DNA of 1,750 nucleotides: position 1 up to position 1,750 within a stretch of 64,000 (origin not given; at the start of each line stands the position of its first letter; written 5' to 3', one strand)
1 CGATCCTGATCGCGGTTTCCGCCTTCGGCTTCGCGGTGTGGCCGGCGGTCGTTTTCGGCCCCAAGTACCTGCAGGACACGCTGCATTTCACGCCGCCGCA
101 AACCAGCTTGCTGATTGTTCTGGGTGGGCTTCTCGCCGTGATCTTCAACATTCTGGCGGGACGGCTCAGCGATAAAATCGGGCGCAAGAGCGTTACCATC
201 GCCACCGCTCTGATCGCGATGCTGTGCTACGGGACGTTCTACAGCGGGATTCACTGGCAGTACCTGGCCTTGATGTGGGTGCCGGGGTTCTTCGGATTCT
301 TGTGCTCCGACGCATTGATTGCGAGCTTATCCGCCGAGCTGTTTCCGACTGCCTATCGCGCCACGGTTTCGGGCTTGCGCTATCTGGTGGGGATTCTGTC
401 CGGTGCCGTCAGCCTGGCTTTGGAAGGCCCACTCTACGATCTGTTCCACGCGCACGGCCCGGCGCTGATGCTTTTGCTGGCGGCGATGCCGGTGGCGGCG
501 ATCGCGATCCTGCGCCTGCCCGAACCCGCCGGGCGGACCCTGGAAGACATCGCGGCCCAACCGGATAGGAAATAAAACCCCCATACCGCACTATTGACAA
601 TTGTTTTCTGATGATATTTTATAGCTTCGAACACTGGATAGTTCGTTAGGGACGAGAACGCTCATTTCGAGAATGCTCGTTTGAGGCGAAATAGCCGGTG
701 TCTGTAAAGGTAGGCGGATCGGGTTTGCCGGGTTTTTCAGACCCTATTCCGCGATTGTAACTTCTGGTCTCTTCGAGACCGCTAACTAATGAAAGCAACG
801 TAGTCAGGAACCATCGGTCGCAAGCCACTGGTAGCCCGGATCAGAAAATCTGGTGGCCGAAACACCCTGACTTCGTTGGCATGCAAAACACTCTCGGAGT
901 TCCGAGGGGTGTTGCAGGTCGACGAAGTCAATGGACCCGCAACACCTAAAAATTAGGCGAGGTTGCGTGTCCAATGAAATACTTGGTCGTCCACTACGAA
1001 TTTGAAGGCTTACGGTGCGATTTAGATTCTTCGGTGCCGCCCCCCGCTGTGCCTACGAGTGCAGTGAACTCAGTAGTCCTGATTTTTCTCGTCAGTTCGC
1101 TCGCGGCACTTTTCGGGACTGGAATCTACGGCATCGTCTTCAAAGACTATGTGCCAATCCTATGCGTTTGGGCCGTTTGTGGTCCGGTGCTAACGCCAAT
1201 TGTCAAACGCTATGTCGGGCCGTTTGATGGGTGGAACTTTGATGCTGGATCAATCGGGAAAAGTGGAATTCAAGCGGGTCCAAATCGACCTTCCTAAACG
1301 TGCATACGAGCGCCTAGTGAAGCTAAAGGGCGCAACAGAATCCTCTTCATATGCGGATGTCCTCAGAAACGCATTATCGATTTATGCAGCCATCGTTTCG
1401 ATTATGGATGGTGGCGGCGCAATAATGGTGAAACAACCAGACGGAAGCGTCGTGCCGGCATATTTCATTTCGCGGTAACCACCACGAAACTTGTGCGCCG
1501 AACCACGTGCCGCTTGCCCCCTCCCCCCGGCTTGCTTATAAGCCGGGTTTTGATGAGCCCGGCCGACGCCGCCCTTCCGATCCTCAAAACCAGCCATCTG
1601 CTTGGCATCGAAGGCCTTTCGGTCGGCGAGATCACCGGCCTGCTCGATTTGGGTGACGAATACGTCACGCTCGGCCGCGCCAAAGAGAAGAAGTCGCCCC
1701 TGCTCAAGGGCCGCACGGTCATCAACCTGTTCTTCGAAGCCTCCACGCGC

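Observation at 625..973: About 350-nt densely base-paired non-coding region: candidate novel structured RNA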

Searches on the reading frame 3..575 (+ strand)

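Call 12: search_protein_families(library=pfam, proteins=[window:3-575:+], max_evalue=1)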
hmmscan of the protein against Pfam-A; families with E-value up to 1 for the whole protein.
window:3-575:+ (190 aa): 5 families
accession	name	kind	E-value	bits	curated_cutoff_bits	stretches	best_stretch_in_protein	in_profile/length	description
PF07690.21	MFS_1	-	8e-18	64.9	33.4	1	2-178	2-180/347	Major Facilitator Superfamily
PF00083.30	Sugar_tr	-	1.5e-07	31.1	22.3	1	20-184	277-449/452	Sugar (and other) transporter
PF01306.25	LacY_symp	-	0.013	14.7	24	1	17-80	28-91/413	LacY proton/sugar symporter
PF03825.22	Nuc_H_symport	-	0.025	14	25.9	1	15-83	226-294/400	Nucleoside H+ symporter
PF12832.13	MFS_1_like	-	0.44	10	25.2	1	8-146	224-363/373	MFS_1 like family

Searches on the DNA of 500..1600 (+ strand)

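Call 7: search_rna_families(source=window, start=500, end=1600, threshold=evalue, max_evalue=10, show_alignments=3)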
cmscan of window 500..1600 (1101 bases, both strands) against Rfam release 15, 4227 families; matches with E-value up to 10: 5.
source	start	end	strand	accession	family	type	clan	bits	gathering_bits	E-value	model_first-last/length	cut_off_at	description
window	868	930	+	RF03937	mir-9456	Gene; miRNA;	-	26.3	80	0.014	1-68/68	no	mir-9456 microRNA precursor family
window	866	932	-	RF03937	mir-9456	Gene; miRNA;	-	20.4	80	0.49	1-68/68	no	mir-9456 microRNA precursor family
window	866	932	+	RF00995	mir-616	Gene; miRNA;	-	16.1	100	4.2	1-91/91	no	mir-616 microRNA precursor family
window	1068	1144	-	RF00277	SNORD49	Gene; snRNA; snoRNA; CD-box;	CL00062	11.4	37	9.8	1-71/71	no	Small nucleolar RNA SNORD49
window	1523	1600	-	RF00010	RNaseP_bact_a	Gene; ribozyme;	CL00002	8.4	100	4.5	305-367/367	5'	Bacterial RNase P class A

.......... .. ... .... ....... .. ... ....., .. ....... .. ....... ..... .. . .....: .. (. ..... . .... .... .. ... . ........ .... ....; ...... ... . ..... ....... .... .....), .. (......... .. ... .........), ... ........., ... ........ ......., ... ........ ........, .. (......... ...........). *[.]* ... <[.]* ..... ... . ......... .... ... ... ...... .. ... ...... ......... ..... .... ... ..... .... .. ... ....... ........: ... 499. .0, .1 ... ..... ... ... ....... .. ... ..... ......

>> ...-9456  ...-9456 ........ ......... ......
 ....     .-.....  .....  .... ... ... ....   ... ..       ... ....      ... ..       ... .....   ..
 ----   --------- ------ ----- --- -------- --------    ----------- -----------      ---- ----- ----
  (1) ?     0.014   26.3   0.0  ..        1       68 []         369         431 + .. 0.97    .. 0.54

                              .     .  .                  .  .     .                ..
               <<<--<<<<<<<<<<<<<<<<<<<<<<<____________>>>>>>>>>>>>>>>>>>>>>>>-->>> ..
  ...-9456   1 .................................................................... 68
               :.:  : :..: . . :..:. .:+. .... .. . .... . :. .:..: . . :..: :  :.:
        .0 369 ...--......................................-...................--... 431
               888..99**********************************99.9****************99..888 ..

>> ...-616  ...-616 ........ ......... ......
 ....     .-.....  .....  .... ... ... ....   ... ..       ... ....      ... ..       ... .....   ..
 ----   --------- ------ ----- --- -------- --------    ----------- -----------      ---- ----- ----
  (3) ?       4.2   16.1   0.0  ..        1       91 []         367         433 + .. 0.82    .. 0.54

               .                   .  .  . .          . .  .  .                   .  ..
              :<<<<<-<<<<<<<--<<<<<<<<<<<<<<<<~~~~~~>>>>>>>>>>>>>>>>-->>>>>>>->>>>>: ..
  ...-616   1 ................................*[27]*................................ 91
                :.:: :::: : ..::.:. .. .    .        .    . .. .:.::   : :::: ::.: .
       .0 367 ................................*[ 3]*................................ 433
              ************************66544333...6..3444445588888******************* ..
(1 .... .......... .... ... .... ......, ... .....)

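Call 10: search_dna_similar(query=window:576-1500:+, collection=plasmids, mode=distant, max_evalue=0.01)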
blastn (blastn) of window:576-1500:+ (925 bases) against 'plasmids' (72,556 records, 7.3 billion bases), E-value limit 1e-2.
No match.

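Call 11: search_dna_similar(query=window:576-1500:+, collection=phages, mode=distant, max_evalue=0.01)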
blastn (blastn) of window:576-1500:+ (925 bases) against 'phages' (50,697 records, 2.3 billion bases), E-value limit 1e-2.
No match.

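Call 58: build_rna_model(alignment_id=A5, structure=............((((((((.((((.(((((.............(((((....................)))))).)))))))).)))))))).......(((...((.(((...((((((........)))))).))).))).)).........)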
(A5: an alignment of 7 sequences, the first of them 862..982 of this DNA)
Model R1 built from alignment A5 (7 sequences, 155 columns); structure: as given.
model positions 120; base pairs 36; branch points 1; effective number of sequences 2.69; information 0.59 bits per position. Calibrated on 0.2 Mb of random sequence (short: E-values are rough).
structure used (alignment columns):
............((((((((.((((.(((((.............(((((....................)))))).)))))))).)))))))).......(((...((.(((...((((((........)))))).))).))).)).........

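Call 61: search_with_rna_model(model_id=R1, sources=[window, L003, L005, L007, L008, L010, L017, L020], max_evalue=1e-10, make_alignment=true, show_alignments=0)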
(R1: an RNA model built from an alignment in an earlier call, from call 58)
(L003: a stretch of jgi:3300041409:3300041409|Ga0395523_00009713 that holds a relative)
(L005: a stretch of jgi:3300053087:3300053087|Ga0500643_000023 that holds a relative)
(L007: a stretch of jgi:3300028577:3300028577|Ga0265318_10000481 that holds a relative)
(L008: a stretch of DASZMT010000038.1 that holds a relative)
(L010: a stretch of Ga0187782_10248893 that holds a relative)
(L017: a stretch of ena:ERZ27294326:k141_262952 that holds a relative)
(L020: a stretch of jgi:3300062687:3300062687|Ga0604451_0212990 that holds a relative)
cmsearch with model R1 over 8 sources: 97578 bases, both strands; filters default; matches with E-value up to 1e-10: 8.
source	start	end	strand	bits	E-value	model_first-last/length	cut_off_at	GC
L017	216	335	+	130.6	1.2e-34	1-120/120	no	0.52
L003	3621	3741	+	122.9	1.8e-32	1-120/120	no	0.54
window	862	982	+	102.1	1.4e-26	1-120/120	no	0.51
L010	503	624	+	95.5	9.9e-25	1-120/120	no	0.52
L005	3637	3749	+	90.5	2.6e-23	1-120/120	no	0.55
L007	3605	3741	+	73.7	1.5e-18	1-120/120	no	0.56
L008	2097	2226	+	65.1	4e-16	1-120/120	no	0.62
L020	1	84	+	54.9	3e-13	29-120/120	5'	0.61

Alignment A7: 8 matches aligned to the model, 158 columns, each read 5' to 3' on its own strand. Consensus structure (alignment columns), stored with it:
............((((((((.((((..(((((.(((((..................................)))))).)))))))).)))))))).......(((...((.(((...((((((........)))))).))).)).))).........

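Call 88: search_with_rna_model(model_id=R1, sources=[L176, L177, L178, L179, L180], max_evalue=1, show_alignments=4)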
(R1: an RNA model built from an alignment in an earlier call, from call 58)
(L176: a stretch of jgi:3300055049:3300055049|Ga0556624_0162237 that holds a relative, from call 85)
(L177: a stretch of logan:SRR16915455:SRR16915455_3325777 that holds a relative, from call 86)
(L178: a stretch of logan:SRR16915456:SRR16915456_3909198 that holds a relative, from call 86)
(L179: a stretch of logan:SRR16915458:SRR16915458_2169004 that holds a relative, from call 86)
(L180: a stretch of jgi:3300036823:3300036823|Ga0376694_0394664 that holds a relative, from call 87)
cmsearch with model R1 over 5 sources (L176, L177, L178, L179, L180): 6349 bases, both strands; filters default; matches with E-value up to 1: 7.
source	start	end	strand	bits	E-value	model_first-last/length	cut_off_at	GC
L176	349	473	+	47.1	3.1e-12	1-120/120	no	0.55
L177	591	705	+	24.6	7.2e-06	1-120/120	no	0.57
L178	681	795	+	24.6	7.2e-06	1-120/120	no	0.57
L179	597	711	+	24.6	7.2e-06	1-120/120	no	0.57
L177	714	746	+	8.5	0.26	1-120/120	no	0.45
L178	804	836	+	8.5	0.26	1-120/120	no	0.45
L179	720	752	+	8.5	0.26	1-120/120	no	0.45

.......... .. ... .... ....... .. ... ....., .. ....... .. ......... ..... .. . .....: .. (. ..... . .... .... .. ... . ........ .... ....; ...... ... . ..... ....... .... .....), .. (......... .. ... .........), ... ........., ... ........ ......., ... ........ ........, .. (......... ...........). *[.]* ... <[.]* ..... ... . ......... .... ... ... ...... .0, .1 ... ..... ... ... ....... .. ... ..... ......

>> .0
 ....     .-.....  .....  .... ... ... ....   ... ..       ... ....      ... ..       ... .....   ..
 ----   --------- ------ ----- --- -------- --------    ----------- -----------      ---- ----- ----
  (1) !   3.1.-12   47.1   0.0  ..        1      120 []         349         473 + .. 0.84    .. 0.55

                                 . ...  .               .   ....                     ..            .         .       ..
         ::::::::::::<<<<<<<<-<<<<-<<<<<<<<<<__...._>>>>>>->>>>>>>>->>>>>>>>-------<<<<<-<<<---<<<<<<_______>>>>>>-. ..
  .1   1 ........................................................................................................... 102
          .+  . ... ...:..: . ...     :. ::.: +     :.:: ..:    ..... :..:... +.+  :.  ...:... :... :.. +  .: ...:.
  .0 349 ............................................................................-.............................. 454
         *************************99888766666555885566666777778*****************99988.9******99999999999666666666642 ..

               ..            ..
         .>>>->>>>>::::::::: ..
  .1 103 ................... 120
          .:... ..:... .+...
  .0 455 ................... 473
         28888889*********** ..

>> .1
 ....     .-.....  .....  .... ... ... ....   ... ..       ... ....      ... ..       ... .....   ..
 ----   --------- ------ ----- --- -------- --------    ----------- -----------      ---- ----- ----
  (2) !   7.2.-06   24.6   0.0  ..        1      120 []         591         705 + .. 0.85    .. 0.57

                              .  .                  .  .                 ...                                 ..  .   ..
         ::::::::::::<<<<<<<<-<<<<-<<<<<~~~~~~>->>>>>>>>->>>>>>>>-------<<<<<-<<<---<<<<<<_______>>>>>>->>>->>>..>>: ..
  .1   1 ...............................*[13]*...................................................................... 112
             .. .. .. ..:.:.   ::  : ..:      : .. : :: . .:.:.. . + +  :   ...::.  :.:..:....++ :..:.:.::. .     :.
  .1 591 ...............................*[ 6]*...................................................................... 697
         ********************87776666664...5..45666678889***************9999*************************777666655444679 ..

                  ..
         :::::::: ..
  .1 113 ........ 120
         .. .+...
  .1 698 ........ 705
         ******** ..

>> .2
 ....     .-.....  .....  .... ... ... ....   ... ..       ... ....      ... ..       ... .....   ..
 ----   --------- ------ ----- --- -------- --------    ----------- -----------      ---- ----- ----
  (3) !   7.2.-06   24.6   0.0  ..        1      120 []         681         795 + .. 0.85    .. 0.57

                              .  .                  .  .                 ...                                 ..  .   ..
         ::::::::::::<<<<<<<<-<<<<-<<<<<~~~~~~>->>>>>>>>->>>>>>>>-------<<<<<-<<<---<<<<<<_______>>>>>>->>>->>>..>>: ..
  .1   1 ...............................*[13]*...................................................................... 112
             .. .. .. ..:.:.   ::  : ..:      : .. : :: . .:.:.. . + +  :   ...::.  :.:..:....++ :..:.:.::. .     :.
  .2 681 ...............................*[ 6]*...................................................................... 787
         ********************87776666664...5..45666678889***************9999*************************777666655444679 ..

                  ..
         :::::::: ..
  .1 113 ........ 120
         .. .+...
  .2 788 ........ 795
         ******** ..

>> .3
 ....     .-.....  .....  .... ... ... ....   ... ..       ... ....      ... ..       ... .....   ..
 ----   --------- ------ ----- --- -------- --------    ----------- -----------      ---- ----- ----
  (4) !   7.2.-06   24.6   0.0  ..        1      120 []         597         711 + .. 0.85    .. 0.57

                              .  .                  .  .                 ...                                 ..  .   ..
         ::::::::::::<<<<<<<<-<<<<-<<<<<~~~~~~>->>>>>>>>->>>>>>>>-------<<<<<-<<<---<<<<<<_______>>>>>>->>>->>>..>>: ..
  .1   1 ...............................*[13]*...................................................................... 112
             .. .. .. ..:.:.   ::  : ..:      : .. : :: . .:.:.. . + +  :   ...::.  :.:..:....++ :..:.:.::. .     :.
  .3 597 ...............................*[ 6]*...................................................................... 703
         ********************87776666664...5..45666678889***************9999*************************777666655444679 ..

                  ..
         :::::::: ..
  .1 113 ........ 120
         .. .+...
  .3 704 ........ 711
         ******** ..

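Call 92: search_with_rna_model(model_id=R1, sources=[window, L003, L005, L007, L008, L010, L017, L020, L176, L177], max_evalue=0.0001, make_alignment=true)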
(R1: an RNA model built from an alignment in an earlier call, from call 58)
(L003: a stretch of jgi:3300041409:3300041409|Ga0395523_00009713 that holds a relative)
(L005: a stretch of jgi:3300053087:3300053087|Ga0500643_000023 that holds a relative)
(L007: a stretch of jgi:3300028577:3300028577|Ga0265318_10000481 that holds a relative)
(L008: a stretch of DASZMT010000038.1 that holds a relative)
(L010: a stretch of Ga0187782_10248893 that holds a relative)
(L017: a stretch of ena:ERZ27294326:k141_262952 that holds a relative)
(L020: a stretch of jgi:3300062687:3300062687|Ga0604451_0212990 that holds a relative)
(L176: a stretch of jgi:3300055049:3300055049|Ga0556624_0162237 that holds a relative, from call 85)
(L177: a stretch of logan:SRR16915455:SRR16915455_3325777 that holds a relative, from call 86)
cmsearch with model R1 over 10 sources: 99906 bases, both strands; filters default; matches with E-value up to 0.0001: 12.
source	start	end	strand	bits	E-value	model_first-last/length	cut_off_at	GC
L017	216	335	+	130.6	1.2e-34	1-120/120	no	0.52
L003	3621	3741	+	122.9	1.8e-32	1-120/120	no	0.54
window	862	982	+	102.1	1.4e-26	1-120/120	no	0.51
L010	503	624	+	95.5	1e-24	1-120/120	no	0.52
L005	3637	3749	+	90.5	2.6e-23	1-120/120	no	0.55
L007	3605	3741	+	73.7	1.5e-18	1-120/120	no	0.56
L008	2097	2226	+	65.1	4.1e-16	1-120/120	no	0.62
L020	1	84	+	54.9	3.1e-13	29-120/120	5'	0.61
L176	349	473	+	47.1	4.9e-11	1-120/120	no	0.55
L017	191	290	-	40.1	4.6e-09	1-120/120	no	0.57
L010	490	577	-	32.1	8.7e-07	1-120/120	no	0.51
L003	3577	3696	-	26.3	3.8e-05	1-120/120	no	0.53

Alignment A9: 12 matches aligned to the model, 182 columns, each read 5' to 3' on its own strand. Consensus structure (alignment columns), stored with it:
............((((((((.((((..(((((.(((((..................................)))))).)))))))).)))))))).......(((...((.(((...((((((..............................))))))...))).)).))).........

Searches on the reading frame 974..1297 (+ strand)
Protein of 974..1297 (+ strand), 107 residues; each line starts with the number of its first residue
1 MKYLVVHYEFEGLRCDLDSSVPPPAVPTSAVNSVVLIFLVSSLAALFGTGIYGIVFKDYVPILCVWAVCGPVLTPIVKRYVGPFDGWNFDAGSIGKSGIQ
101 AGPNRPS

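Call 12: search_protein_families(library=pfam, proteins=[window:974-1297:+], max_evalue=1)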
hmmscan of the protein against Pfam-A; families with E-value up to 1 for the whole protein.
window:974-1297:+ (107 aa): 0 families

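Call 44: find_homologous_proteins(query=window:974-1297:+, max_evalue=0.01)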
Query window:974-1297:+ (107 aa): 1 proteins with E <= 0.01 among 14 candidates.
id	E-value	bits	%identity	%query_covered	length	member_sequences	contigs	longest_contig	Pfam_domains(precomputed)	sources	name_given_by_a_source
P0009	1.7e-66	239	100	100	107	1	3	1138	-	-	-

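Call 46: search_protein_families(library=ncbifam, proteins=[window:974-1297:+], max_evalue=1)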
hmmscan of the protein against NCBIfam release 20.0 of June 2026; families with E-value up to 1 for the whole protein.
window:974-1297:+ (107 aa): 0 families

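Call 47: search_protein_families(library=padloc, proteins=[window:974-1297:+], max_evalue=1)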
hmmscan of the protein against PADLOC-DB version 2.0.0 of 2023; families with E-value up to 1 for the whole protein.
window:974-1297:+ (107 aa): 0 families

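Call 82: search_protein_representatives(alignment_id=A8)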
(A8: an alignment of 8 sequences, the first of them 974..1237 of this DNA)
Query: 8 sequences, 88 profile positions. Proteins with E-value up to 0.001 (for the whole library): 34; up to 1e-10: 7; up to 1e-30: 1. The best 34 are listed.
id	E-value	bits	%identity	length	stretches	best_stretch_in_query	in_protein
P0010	5.5e-35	135.6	-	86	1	1-88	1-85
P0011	3.7e-29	116.9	-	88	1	1-87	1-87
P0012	2.3e-24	101.6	-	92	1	1-88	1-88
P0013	4.3e-18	81.5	-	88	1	1-88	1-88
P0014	1.1e-13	67.3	-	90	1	27-82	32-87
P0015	5.1e-13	65.2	-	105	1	3-86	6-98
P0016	3.3e-12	62.6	-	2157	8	34-71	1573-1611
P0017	2.3e-09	53.5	-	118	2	24-82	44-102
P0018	3.8e-09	52.8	-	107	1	7-85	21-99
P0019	1.7e-08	50.7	-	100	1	4-86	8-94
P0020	5.9e-07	45.8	-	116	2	32-82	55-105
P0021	6.5e-07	45.7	-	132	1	6-85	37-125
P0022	1.1e-06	44.9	-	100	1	7-83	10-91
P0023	1.5e-06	44.5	-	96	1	17-84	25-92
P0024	1.5e-06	44.5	-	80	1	6-82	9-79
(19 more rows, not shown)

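Call 85: find_encoding_contigs(protein=P0012, flank=1500, max_places=3)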
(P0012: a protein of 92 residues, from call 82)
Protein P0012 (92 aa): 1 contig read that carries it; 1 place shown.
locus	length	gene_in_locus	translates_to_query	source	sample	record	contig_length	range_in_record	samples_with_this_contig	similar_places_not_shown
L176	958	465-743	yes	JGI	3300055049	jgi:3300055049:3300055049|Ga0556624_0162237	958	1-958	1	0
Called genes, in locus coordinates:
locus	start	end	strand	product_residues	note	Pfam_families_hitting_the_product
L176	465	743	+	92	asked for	-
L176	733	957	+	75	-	?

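Call 86: find_encoding_contigs(protein=P0013, flank=1500, max_places=3)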
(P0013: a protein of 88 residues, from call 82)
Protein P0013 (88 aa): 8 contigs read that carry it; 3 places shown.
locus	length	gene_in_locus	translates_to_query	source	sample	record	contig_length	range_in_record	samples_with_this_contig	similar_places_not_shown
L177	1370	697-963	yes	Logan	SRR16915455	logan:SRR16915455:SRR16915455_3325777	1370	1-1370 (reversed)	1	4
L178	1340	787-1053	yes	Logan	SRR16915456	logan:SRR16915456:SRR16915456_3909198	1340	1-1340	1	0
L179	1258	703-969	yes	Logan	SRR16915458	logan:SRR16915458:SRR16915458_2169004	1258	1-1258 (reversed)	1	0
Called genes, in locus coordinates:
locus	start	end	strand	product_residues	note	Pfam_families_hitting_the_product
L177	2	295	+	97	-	?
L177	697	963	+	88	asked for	-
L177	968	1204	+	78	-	-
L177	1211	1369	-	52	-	?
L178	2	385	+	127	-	?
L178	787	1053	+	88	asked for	-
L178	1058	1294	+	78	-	-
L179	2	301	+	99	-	?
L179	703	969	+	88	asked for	-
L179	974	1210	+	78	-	-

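Call 87: find_encoding_contigs(protein=P0011, flank=1500, max_places=3)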
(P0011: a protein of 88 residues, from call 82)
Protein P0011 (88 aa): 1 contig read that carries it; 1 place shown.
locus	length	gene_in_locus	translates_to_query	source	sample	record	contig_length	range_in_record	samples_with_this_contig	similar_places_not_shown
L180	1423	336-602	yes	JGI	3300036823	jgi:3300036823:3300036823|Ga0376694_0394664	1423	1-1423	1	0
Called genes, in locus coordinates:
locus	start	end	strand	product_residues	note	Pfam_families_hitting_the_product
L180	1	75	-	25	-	?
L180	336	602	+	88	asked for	-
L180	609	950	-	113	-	-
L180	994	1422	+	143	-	?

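Call 94: find_encoding_contigs(protein=P0015, flank=2500, max_places=3)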
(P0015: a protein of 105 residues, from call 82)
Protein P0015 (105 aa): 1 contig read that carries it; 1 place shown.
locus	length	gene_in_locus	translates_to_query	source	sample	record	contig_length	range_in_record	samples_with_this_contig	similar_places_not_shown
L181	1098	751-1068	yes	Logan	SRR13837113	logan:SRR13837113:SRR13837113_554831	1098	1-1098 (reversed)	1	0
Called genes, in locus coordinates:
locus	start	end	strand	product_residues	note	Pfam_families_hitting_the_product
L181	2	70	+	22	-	?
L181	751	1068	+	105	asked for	-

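Call 95: find_encoding_contigs(protein=P0019, flank=2500, max_places=3)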
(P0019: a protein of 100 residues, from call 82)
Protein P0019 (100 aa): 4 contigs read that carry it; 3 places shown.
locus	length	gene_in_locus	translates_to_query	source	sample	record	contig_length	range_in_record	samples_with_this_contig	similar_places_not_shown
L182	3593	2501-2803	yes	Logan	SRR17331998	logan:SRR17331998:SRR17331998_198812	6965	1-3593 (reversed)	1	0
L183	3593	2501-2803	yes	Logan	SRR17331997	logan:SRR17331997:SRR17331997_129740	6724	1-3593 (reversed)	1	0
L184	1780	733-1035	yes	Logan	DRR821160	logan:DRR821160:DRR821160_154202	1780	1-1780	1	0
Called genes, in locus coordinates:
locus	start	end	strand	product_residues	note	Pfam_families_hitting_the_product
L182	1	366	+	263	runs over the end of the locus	-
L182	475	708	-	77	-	-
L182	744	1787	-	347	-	PF10137:CAP12-PCTIR_TIR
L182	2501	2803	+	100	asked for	-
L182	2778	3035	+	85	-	-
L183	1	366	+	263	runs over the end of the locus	-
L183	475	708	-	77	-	-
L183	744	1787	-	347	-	PF10137:CAP12-PCTIR_TIR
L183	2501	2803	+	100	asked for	-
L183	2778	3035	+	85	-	-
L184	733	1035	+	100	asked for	-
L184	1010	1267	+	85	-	-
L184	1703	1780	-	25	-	?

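Call 98: search_protein_families(library=phrogs, proteins=[window:974-1237:+, P0019, P0015], max_evalue=0.1)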
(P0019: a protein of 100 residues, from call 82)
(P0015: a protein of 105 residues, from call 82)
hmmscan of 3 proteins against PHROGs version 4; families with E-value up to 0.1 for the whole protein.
window:974-1237:+ (88 aa): 0 families

P0019 (100 aa): 0 families

P0015 (105 aa): 0 families

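Call 107: predict_structure(alignment_id=A10)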
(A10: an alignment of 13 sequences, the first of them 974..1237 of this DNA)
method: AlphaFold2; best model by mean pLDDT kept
length: 88 residues; sequences in the alignment: 13
mean_pLDDT: 69.3   pTM: 0.44
mean pLDDT of the five models: 69.3, 68.8, 68.8, 68.7, 68.4
residues with pLDDT >= 90: 6; 70-90: 42; 50-70: 19; < 50: 21
segments of 3 or more residues with pLDDT < 50: 1-14, 19-21, 86-88
pLDDT, mean of each block of 10 residues (from residue 1): 43 48 55 83 89 89 86 74 53
secondary structure, 60 per line:
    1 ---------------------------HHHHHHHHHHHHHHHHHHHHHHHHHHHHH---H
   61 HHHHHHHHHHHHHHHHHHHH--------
elements in order: H28-56 H60-80
